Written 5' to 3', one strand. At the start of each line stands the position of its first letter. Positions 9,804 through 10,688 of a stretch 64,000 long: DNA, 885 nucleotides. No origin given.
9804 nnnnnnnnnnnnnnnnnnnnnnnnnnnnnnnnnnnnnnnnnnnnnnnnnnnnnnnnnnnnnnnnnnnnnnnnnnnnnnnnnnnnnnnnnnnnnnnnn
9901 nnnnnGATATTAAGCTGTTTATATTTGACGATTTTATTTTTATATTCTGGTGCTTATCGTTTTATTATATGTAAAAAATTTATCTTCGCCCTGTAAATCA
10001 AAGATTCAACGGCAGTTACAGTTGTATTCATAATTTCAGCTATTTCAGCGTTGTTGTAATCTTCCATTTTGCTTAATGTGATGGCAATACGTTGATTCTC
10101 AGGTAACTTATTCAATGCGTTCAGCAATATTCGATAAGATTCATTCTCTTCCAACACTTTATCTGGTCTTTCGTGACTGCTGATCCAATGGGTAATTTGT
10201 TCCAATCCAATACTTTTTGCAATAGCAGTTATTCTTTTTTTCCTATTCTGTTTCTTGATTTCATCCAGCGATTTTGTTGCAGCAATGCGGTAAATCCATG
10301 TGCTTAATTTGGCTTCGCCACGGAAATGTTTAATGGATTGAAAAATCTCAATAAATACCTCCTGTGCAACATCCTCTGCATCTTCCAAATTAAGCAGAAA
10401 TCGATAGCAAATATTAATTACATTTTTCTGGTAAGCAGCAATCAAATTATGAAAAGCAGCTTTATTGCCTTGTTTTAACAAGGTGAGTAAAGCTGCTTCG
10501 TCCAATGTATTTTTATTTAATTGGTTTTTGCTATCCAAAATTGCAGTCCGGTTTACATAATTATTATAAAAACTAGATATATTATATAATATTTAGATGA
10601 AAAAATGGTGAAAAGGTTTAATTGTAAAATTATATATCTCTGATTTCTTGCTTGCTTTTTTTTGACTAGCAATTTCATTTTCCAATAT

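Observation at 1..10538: ECF-sigma-headed ~10.5-kb gene string encoding five T9SS-exported enzymes (ASST-like x2, PAP-like phosphoesterase x2, DUF1566-FGE fusion)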

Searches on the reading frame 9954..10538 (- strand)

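Call 6: search_protein_families(library=pfam, proteins=[window:9954-10538:-], max_evalue=0.01)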
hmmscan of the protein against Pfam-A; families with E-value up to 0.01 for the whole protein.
window:9954-10538:- (194 aa): 5 families
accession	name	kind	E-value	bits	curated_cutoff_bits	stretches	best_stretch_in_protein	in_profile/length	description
PF04542.20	Sigma70_r2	-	1.7e-17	63.4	24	1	32-99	1-70/71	Sigma-70 region 2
PF08281.18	Sigma70_r4_2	-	7e-16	58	25.7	1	136-185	2-51/54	Sigma-70, region 4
PF07638.17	Sigma70_ECF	-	6.1e-07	30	21.1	1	15-178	5-169/185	ECF sigma factor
PF22233.2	PhyR_sigma-like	-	6.6e-06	26.3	27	1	142-184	1-43/50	Response regulator PhyR, sigma-like domain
PF04545.22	Sigma70_r4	-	8e-06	25.7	24.1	1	141-184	1-44/50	Sigma-70, region 4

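Call 7: search_protein_families(library=ncbifam, proteins=[window:9954-10538:-], max_evalue=0.01)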
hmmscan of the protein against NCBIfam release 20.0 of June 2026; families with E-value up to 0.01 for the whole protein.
window:9954-10538:- (194 aa): 105 families (the best 25 are shown)
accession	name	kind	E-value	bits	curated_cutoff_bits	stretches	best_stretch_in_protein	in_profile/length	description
NF004113.0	PRK05602.1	equivalog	5.6e-35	120.9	208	1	7-188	25-197/211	RNA polymerase sigma factor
NF007223.0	PRK09641.1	equivalog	1.7e-34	119.3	209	1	18-185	9-177/187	RNA polymerase sigma factor SigW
TIGR02939.1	RpoE_Sigma70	equivalog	5e-33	114.7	236.15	1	15-185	8-179/190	RNA polymerase sigma factor RpoE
NF006089.0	PRK08241.1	subfamily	3.5e-31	108.5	240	1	13-186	8-198/343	RNA polymerase subunit sigma-70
NF009190.0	PRK12538.1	equivalog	2e-30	106.2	303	1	12-192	47-219/233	RNA polymerase sigma factor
TIGR02948.1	SigW_bacill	equivalog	3.1e-29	102.4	243.1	1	19-185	10-177/187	RNA polymerase sigma factor SigW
NF009176.0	PRK12524.1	equivalog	3.1e-29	102.2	264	1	10-186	9-178/196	RNA polymerase sigma factor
NF008888.0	PRK11922.1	equivalog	5e-29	101.6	204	1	4-186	7-190/231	RNA polymerase sigma factor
NF009166.1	PRK12513.1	equivalog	1.7e-28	99.6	206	1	11-180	6-174/193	RNA polymerase sigma factor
TIGR02937.1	sigma70-ECF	superfamily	1.8e-28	99.2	42.9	1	28-185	2-158/165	sigma-70 family RNA polymerase sigma factor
TIGR02985.1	Sig70_bacteroi1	subfamily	9.9e-28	97.4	126.4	1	28-184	2-154/162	RNA polymerase sigma-70 factor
NF007225.0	PRK09643.1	equivalog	7.7e-27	94.3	190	1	8-189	8-179/204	RNA polymerase sigma factor SigM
NF009171.0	PRK12518.1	equivalog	1.4e-24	86.9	208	1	12-186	12-178/191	RNA polymerase sigma factor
TIGR02960.1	SigX5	hypoth_equivalog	2.7e-24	86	264.75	1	25-186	3-184/322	RNA polymerase sigma-70 factor, TIGR02960 family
NF007216.0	PRK09638.1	equivalog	5.1e-24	85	194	1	12-184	3-166/180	RNA polymerase sigma factor SigY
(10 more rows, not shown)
